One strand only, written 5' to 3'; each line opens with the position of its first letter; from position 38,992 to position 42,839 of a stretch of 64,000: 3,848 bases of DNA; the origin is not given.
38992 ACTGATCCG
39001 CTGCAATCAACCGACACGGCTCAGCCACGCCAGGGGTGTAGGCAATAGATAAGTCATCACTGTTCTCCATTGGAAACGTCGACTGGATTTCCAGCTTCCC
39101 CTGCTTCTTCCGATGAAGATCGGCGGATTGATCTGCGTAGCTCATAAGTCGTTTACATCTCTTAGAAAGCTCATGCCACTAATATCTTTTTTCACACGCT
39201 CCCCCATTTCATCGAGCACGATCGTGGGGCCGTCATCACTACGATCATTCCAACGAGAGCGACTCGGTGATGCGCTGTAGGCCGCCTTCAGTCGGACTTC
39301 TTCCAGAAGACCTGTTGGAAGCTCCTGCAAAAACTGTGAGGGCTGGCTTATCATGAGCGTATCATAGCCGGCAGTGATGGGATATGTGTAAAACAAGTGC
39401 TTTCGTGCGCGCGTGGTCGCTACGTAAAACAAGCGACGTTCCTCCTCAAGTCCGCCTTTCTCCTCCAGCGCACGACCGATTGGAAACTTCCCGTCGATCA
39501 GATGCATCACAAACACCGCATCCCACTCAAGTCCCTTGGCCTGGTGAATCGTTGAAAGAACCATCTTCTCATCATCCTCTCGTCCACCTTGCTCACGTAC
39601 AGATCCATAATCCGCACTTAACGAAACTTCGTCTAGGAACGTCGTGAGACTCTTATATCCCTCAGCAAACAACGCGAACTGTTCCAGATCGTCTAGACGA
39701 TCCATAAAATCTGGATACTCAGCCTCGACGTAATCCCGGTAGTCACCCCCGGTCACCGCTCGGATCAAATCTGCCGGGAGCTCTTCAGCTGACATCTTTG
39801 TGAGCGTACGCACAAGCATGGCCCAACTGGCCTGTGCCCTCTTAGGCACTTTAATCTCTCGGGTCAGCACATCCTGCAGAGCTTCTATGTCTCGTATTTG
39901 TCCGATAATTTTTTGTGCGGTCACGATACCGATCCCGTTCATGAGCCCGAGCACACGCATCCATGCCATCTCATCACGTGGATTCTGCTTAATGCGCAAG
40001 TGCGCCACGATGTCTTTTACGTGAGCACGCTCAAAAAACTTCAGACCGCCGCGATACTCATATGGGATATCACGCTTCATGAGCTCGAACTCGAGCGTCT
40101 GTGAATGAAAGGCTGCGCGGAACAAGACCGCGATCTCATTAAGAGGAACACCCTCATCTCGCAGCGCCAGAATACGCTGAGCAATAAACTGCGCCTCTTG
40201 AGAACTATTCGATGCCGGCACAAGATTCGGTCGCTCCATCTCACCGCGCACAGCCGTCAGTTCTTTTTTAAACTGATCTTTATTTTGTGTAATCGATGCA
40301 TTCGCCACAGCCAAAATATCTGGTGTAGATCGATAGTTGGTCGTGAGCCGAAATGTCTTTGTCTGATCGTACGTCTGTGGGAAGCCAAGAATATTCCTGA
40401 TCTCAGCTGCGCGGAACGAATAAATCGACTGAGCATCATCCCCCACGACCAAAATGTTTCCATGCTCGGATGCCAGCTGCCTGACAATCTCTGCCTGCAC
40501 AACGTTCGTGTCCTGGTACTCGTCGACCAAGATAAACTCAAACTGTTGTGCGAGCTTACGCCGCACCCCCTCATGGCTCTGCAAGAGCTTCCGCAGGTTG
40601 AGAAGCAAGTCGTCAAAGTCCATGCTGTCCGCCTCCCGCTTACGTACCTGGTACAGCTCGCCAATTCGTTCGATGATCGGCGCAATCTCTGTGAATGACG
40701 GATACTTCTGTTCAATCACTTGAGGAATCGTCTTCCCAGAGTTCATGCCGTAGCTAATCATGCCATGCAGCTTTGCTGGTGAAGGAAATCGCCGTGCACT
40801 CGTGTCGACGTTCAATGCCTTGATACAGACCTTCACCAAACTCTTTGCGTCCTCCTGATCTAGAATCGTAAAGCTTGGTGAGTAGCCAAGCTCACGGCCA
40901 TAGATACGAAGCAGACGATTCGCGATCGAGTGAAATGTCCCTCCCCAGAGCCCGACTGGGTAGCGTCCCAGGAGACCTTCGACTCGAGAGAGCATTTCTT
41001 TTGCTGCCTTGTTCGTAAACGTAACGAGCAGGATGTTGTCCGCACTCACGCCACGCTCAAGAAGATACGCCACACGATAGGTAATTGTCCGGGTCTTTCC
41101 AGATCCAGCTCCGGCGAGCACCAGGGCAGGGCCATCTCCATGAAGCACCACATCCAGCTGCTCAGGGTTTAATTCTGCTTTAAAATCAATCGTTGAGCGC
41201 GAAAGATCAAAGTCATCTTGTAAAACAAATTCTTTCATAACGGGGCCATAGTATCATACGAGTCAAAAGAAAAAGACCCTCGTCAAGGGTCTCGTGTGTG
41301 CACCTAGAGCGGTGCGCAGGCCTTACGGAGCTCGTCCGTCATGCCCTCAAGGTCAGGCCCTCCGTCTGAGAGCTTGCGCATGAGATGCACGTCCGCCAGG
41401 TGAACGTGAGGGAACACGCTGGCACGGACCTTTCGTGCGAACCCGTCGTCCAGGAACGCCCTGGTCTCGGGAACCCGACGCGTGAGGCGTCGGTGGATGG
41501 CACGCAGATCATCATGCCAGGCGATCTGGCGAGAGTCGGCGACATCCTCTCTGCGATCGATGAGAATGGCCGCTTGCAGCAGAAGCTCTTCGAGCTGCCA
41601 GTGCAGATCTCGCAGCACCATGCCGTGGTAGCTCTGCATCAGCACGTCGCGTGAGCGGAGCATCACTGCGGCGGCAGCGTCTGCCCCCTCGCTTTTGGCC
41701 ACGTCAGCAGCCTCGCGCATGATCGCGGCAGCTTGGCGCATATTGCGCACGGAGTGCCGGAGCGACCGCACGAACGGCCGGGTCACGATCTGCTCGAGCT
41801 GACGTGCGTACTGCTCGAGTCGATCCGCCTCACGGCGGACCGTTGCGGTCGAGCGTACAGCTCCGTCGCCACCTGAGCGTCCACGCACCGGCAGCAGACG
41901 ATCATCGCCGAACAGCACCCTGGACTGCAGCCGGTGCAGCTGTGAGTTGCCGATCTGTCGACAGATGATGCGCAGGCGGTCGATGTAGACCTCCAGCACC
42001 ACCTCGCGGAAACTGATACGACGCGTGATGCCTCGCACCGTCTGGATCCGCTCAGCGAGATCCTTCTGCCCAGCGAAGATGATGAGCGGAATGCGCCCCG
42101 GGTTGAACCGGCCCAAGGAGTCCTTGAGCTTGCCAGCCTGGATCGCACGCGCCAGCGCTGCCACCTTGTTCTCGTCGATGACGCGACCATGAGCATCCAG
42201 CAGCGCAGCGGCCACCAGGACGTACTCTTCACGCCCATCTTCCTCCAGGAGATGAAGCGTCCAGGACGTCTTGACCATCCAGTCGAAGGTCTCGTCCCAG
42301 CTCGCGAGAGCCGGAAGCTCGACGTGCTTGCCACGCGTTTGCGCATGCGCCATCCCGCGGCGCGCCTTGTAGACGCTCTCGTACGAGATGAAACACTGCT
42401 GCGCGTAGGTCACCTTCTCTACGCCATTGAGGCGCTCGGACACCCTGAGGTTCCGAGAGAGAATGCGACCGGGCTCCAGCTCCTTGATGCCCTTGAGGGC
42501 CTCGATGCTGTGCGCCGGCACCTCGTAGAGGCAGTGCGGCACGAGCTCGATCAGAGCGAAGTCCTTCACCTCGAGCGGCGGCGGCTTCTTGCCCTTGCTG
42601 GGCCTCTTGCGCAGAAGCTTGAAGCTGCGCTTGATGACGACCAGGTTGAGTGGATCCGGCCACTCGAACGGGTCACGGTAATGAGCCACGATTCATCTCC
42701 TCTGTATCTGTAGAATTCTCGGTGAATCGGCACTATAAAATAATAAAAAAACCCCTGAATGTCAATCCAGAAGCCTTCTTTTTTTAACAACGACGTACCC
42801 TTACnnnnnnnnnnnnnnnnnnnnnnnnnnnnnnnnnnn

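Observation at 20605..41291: The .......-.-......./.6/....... module is a dispersed repeat family attached to GC-rich genes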

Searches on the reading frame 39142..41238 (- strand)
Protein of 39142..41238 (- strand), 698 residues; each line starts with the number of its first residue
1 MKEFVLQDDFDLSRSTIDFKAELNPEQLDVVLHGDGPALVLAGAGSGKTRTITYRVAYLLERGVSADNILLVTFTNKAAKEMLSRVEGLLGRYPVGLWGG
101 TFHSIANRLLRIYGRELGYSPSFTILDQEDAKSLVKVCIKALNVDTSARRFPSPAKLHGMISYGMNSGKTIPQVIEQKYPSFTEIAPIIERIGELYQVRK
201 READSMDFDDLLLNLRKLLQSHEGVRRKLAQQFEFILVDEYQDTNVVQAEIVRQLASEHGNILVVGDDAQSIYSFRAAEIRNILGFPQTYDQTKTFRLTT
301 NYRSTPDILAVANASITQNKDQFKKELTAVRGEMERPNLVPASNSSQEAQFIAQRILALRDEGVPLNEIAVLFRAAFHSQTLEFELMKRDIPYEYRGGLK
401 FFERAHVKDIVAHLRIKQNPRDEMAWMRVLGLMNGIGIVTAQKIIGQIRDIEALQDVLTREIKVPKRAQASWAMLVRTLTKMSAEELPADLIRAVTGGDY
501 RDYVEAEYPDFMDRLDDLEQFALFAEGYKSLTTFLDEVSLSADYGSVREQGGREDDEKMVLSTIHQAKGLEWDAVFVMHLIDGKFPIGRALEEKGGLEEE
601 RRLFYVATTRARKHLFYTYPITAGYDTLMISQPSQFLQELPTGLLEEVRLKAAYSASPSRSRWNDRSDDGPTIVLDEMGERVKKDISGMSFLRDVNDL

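Call 12: search_protein_families(library=pfam, proteins=[window:39142-41238:-], max_evalue=0.01)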
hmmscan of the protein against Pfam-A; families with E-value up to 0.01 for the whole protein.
window:39142-41238:- (698 aa): 8 families
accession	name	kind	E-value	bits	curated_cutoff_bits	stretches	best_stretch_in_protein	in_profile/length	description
PF00580.27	UvrD-helicase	-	8.2e-76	255.7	23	1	23-290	1-270/271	UvrD/REP helicase N-terminal domain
PF13361.12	UvrD_C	-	2.9e-58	198.4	25.6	1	297-619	2-347/350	UvrD-like helicase C-terminal domain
PF13245.12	AAA_19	-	1.9e-22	80.3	25.1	1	37-276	13-134/134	AAA domain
PF13538.12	UvrD_C_2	-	5.7e-11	42.5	27.4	2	560-577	3-20/52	UvrD-like helicase C-terminal domain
PF01443.25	Viral_helicase1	-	3.2e-09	37.4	21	1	230-350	55-173/228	Viral superfamily 1 RNA helicase core domain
PF13604.12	AAA_30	-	2.7e-08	34.2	27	1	214-322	72-174/191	AAA domain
PF13087.12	AAA_12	-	0.00052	20.1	27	0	556-616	134-189/195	AAA domain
PF04851.21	ResIII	-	0.0011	19.3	22.5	0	33-93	21-80/164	Type III restriction enzyme, res subunit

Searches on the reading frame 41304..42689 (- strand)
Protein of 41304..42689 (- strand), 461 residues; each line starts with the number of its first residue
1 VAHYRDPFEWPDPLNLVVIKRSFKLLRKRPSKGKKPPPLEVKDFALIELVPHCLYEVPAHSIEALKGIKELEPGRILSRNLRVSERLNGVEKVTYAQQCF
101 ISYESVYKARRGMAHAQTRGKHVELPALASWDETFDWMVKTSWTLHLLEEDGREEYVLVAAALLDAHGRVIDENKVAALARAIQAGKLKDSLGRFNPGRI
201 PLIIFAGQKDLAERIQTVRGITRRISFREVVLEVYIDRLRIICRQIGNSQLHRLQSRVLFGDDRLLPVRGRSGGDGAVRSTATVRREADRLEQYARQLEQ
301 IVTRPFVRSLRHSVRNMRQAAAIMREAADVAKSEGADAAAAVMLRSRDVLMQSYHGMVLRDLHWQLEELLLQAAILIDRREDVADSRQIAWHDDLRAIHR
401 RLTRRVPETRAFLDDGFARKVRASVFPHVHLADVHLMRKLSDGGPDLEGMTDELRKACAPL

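Call 11: search_protein_families(library=pfam, proteins=[window:41304-42689:-], max_evalue=0.01)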
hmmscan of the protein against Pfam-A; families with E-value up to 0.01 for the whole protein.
window:41304-42689:- (461 aa): 0 families

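Call 27: find_encoding_contigs(protein=window:41304-42689:-, flank=10000, max_places=6)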
Protein window:41304-42689:- (461 aa): 2 contigs read that carry it; 1 place shown.
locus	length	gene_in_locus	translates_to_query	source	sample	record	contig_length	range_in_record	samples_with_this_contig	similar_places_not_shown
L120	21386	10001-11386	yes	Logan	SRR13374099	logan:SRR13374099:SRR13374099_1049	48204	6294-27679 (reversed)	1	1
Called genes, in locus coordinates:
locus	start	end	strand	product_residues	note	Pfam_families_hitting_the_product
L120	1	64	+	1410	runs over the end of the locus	-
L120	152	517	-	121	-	-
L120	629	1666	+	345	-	PF00044:Gp_dh_N, PF02800:Gp_dh_C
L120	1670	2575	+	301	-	PF00149:Metallophos, PF12850:Metallophos_2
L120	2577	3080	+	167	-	PF07681:DoxX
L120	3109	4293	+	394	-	PF00162:PGK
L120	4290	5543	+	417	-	PF03952:Enolase_N, PF07476:MAAL_C (faint), PF00113:Enolase_C, PF13378:MR_MLE_C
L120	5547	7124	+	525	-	PF00884:Sulfatase (faint), PF01676:Metalloenzyme, PF06415:iPGM_N, PF01663:Phosphodiest (weak)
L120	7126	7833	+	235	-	PF00730:HhH-GPD, PF00633:HHH (weak)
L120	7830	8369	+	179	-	PF01569:PAP2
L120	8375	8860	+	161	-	PF01467:CTP_transf_like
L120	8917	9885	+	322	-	PF02618:YceG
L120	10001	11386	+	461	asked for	-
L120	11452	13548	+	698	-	PF13604:AAA_30 (faint), PF00580:UvrD-helicase, PF01443:Viral_helicase1 (faint), PF13245:AAA_19, PF13361:UvrD_C, PF13538:UvrD_C_2 (faint)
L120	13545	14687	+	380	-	PF00390:malic, PF03949:Malic_M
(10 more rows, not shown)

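Call 29: find_homologous_proteins(query=window:41304-42689:-, max_evalue=0.001)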
Query window:41304-42689:- (461 aa): 34 proteins with E <= 0.001 among 8000 candidates.
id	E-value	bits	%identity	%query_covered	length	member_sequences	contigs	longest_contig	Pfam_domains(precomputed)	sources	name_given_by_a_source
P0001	1.0e-293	992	97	100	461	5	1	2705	-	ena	-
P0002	3.2e-197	674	68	100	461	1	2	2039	-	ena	-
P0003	9.8e-195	666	67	100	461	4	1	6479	-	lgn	-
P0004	1.5e-190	652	66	98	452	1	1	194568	-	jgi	jgi:hypothetical protein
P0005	1.4e-114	402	49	99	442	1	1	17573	-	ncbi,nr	ncbi:hypothetical protein HY630_02445 [Candidatus Uhrbacteria bacterium]|nr:hypothetical protein [Ca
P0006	1.7e-113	398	47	98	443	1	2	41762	-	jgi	jgi:hypothetical protein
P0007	9.9e-113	396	47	98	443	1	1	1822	-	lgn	-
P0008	3.9e-112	394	48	99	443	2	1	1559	-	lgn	-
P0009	4.6e-111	390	48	98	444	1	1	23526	-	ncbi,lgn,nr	ncbi:hypothetical protein EPN81_04600 [Patescibacteria group bacterium]|nr:MAG: hypothetical protein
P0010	7.2e-110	386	46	100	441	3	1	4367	-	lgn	-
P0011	2.3e-109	384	46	98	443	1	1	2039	-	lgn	-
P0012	5.0e-109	383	47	98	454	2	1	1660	-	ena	-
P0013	5.6e-109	383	46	98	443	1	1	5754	-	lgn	-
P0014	1.1e-108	382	48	96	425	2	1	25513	-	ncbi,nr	ncbi:hypothetical protein HY733_00970 [Candidatus Uhrbacteria bacterium]|nr:hypothetical protein [Ca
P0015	1.8e-108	381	47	98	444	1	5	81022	-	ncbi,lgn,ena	-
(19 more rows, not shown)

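Call 30: find_encoding_contigs(protein=P0004, flank=10000, max_places=2)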
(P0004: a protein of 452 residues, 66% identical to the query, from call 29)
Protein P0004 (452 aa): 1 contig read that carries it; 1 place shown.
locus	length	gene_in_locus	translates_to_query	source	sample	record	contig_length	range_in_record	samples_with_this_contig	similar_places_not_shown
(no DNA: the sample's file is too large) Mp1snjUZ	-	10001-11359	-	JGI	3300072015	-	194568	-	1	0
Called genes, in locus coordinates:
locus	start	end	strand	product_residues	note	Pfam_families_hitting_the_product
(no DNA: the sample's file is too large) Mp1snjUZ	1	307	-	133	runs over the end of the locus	-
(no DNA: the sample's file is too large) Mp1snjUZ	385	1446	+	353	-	PF00044:Gp_dh_N, PF02800:Gp_dh_C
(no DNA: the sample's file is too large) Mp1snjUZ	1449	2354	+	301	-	PF00149:Metallophos, PF12850:Metallophos_2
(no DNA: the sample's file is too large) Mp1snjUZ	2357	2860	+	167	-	PF07681:DoxX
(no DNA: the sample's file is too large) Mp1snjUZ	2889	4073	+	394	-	PF00162:PGK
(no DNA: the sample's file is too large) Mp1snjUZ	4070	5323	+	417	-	PF03952:Enolase_N, PF07476:MAAL_C (faint), PF00113:Enolase_C, PF13378:MR_MLE_C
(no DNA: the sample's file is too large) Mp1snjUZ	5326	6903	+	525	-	PF01676:Metalloenzyme, PF00884:Sulfatase (faint), PF06415:iPGM_N, PF01663:Phosphodiest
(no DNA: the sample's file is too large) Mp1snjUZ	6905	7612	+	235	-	PF00730:HhH-GPD, PF00633:HHH (weak)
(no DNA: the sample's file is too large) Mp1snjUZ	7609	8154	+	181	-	PF01569:PAP2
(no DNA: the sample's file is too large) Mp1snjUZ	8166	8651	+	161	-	PF01467:CTP_transf_like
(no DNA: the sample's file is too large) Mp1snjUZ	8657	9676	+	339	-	PF02618:YceG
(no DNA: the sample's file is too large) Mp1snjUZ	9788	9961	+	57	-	-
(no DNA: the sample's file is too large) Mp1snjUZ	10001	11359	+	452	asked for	-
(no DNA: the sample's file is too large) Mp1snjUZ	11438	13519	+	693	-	PF13604:AAA_30 (faint), PF00580:UvrD-helicase, PF01443:Viral_helicase1 (faint), PF13245:AAA_19, PF13538:UvrD_C_2 (faint), PF13361:UvrD_C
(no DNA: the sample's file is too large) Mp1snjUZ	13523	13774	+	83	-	-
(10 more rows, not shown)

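Call 31: find_encoding_contigs(protein=P0015, flank=10000, max_places=2)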
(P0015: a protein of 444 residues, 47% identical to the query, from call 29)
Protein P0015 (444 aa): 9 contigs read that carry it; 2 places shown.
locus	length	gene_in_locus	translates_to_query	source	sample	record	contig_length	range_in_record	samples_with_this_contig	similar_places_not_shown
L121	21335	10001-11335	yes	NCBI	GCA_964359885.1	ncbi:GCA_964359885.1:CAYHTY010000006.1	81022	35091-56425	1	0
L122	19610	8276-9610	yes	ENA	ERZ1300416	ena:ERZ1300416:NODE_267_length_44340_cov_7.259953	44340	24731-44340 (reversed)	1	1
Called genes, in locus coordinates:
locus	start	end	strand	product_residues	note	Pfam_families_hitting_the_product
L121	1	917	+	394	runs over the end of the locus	PF00162:PGK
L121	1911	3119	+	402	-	-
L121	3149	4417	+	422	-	PF03952:Enolase_N, PF00113:Enolase_C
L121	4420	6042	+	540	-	PF01676:Metalloenzyme, PF06415:iPGM_N, PF00884:Sulfatase (faint), PF01663:Phosphodiest (weak)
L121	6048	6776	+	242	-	PF00730:HhH-GPD, PF00633:HHH (weak)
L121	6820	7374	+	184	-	PF01569:PAP2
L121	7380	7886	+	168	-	PF01467:CTP_transf_like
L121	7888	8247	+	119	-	PF00383:dCMP_cyt_deam_1 (weak)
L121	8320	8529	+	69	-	PF18929:DUF5678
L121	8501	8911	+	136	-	PF13650:Asp_protease_2 (weak), PF13975:gag-asp_proteas (weak)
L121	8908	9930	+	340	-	PF02618:YceG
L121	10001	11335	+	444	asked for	-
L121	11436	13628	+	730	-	PF00580:UvrD-helicase, PF13604:AAA_30 (faint), PF01443:Viral_helicase1 (faint), PF13245:AAA_19, PF13361:UvrD_C, PF13538:UvrD_C_2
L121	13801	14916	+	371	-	PF00390:malic, PF03949:Malic_M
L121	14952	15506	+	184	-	-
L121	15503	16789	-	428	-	PF00817:IMS, PF11799:IMS_C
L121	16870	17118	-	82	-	-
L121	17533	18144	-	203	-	PF01726:LexA_DNA_bind, PF00717:Peptidase_S24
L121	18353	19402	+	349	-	PF00438:S-AdoMet_synt_N, PF02772:S-AdoMet_synt_M, PF02773:S-AdoMet_synt_C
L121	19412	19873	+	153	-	-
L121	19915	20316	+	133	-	-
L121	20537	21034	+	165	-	PF00160:Pro_isomerase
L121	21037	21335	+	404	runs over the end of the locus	PF13200:DUF4015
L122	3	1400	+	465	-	?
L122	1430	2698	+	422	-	PF03952:Enolase_N, PF00113:Enolase_C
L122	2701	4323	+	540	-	PF01676:Metalloenzyme, PF06415:iPGM_N, PF00884:Sulfatase (faint), PF01663:Phosphodiest (weak)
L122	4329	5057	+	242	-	PF00730:HhH-GPD, PF00633:HHH (weak)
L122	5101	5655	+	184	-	PF01569:PAP2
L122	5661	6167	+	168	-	PF01467:CTP_transf_like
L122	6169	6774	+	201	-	-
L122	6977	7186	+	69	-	-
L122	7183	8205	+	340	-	PF02618:YceG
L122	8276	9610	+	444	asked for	-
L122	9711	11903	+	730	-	PF00580:UvrD-helicase, PF13604:AAA_30 (faint), PF01443:Viral_helicase1 (faint), PF13245:AAA_19, PF13361:UvrD_C, PF13538:UvrD_C_2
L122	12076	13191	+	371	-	PF00390:malic, PF03949:Malic_M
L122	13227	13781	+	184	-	-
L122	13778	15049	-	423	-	PF00817:IMS, PF11799:IMS_C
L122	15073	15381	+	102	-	-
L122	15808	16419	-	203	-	PF01726:LexA_DNA_bind, PF00717:Peptidase_S24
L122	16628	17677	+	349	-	PF00438:S-AdoMet_synt_N, PF02772:S-AdoMet_synt_M, PF02773:S-AdoMet_synt_C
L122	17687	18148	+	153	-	-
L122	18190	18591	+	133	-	-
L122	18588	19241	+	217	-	PF00160:Pro_isomerase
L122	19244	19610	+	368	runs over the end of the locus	PF13200:DUF4015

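Call 34: find_encoding_contigs(protein=P0003, flank=10000, max_places=3)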
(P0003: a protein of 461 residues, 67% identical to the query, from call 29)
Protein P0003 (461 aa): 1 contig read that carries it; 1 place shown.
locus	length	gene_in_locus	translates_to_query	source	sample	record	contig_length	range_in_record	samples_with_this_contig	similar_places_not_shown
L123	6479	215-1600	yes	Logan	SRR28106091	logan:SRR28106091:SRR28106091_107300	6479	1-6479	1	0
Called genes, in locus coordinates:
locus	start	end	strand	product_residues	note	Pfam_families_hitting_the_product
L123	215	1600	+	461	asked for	-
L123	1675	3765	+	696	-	PF13604:AAA_30 (faint), PF00580:UvrD-helicase, PF01443:Viral_helicase1 (faint), PF13245:AAA_19, PF13538:UvrD_C_2 (faint), PF13361:UvrD_C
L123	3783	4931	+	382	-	PF00390:malic, PF03949:Malic_M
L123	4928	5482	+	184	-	-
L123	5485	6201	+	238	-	PF01234:NNMT_PNMT_TEMT (faint), PF13489:Methyltransf_23, PF08241:Methyltransf_11, PF08242:Methyltransf_12 (weak), PF13649:Methyltransf_25, PF13847:Methyltransf_31 (weak)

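Call 35: find_encoding_contigs(protein=P0001, flank=10000, max_places=3)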
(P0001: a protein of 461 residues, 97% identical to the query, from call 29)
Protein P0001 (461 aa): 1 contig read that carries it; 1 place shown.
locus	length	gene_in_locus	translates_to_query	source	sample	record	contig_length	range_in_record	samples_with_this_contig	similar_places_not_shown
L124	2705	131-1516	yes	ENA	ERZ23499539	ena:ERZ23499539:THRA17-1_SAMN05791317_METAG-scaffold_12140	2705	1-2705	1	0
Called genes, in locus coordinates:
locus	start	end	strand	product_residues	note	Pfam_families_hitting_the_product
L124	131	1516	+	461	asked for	-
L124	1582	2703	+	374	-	?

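Call 72: search_protein_families(library=phrogs, proteins=[window:41304-42689:-], max_evalue=0.01)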
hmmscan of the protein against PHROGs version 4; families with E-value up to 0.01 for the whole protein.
window:41304-42689:- (461 aa): 0 families

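Call 73: search_protein_families(library=padloc, proteins=[window:41304-42689:-], max_evalue=0.01)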
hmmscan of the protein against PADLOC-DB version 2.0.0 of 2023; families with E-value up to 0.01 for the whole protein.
window:41304-42689:- (461 aa): 0 families

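Call 74: search_protein_families(library=ncbifam, proteins=[window:41304-42689:-], max_evalue=0.01)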
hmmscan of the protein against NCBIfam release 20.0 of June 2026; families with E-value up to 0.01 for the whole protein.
window:41304-42689:- (461 aa): 0 families

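Call 95: search_solved_structures(query=A4, max_evalue=1)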
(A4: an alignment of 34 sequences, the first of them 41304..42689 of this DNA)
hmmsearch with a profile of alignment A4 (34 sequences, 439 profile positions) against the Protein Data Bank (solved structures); distinct sequences matched with E-value up to 1: 3.
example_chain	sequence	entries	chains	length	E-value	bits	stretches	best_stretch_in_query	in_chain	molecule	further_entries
7bqq_A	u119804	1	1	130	0.065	15.4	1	267-337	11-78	Gogy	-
8a3k_UNK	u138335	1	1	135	0.14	14.3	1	235-357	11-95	sc-apCC-4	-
3rjv_A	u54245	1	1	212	0.3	13.2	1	268-334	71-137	Putative Sel1 repeat protein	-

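Call 104: predict_structure(alignment_id=A4)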
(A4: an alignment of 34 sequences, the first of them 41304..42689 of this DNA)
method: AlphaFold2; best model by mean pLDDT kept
length: 461 residues; sequences in the alignment: 34
mean_pLDDT: 74.6   pTM: 0.67
mean pLDDT of the five models: 74.6, 72.0, 69.0, 68.4, 67.9
residues with pLDDT >= 90: 151; 70-90: 151; 50-70: 67; < 50: 92
segments of 3 or more residues with pLDDT < 50: 1-4, 116-138, 141-145, 152-156, 168-171, 181-186, 198-223, 266-276
pLDDT, mean of each block of 10 residues (from residue 1): 60 90 86 84 90 87 76 89 64 67 84 51 38 48 47 48 53 51 48 53 38 37 59 85 92 85 49 50 90 93 88 94 93 83 91 93 88 78 88 96 89 89 94 93 90 92 82
secondary structure, 60 per line:
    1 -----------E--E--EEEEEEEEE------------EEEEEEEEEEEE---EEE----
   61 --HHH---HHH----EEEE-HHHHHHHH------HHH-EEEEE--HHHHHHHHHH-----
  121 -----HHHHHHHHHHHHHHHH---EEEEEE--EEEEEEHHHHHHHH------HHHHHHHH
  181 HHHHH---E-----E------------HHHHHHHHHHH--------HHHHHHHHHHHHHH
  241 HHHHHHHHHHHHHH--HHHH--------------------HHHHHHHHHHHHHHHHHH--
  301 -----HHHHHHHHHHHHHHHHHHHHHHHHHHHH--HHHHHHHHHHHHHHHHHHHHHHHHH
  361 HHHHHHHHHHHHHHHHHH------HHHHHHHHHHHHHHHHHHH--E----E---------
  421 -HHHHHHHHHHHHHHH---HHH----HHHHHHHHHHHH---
elements in order: E18-26 E39-50 E54-56 E76-79 H81-88 E99-103 H106-115 H126-141 E145-150 E153-158 H159-166 H173-185 H208-218 H227-254 H257-260 H281-298 H306-333 H336-378 H385-403 H422-436 H447-458

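Call 106: fold_search(model_id=the predicted structure, library=pdb)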
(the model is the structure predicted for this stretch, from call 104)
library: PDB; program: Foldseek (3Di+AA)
matches with E <= 10: 335; with E <= 0.001: 0
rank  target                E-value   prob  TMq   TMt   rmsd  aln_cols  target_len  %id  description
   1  9nvp_A                1.1e-01  0.51  0.17  0.12  15.9       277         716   14  Structure of Nanchung-Inactive-Calmodulin in complex with Nicotinamide, EDTA (released 2026-02-11)
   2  8afz_A                3.1e-01  0.10  0.11  0.14  30.3       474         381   10  Architecture of the ESCPE-1 membrane coat (released 2023-06-21)
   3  4e18_A                3.9e-01  0.44  0.19  0.30  11.9       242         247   11  Alpha-E-catenin is an autoinhibited molecule that co-activates vinculin (released 2012-05-16)
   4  3s90_B                4.1e-01  0.51  0.20  0.32  12.4       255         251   12  Human vinculin head domain Vh1 (residues 1-252) in complex with murine talin (VBS33; residues 1512-1546) (released 2011-06-22)
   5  6n2d_a                4.9e-01  0.28  0.12  0.24  24.9       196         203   10  Bacillus PS3 ATP synthase membrane region (released 2019-02-20)
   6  9nvr_A                5.4e-01  0.23  0.17  0.12  15.8       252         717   15  Structure of Nanchung-Inactive-Calmodulin in complex with Afidopyropen, EDTA (released 2026-02-11)
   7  7l2s_C                5.7e-01  0.51  0.22  0.17  16.3       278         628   13  cryo-EM structure of DkTx-bound minimal TRPV1 at the pre-bound state (released 2021-09-22)
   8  8xvj_R                6.0e-01  0.16  0.16  0.18  24.7       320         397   10  Cryo-EM structure of ETAR bound with Macitentan (released 2024-08-28)
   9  1zvz_A                7.2e-01  0.38  0.21  0.32  12.0       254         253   11  Vinculin Head (0-258) in Complex with the Talin Rod Residue 820-844 (released 2005-09-20)
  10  8oyy_A                7.2e-01  0.28  0.15  0.26  19.4       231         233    9  De novo designed soluble GPCR-like fold GLF_32 (released 2023-10-18)
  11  6rz8                  9.6e-01  0.47  0.22  0.27  13.9       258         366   11  Crystal structure of the human cysteinyl leukotriene receptor 2 in complex with ONO-2080365 (released 2019-12-11)
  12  9ogk_A                9.6e-01  0.13  0.15  0.13  18.0       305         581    8  Refinement of PDB-3J5R against EMD-8117 using EMAN2 (released 2025-06-04)
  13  8oyy_B                1.1e+00  0.25  0.14  0.26  21.3       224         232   10  De novo designed soluble GPCR-like fold GLF_32 (released 2023-10-18)
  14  4nqi_B                1.1e+00  0.11  0.12  0.21  28.1       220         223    8  Structure of the N-terminal I-BAR domain (1-259) of D.Discoideum IBARa (released 2014-02-05)
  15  2raj                  1.2e+00  0.04  0.11  0.13  31.5       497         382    7  SO4 bound PX-BAR membrane remodeling unit of Sorting Nexin 9 (released 2007-12-11)
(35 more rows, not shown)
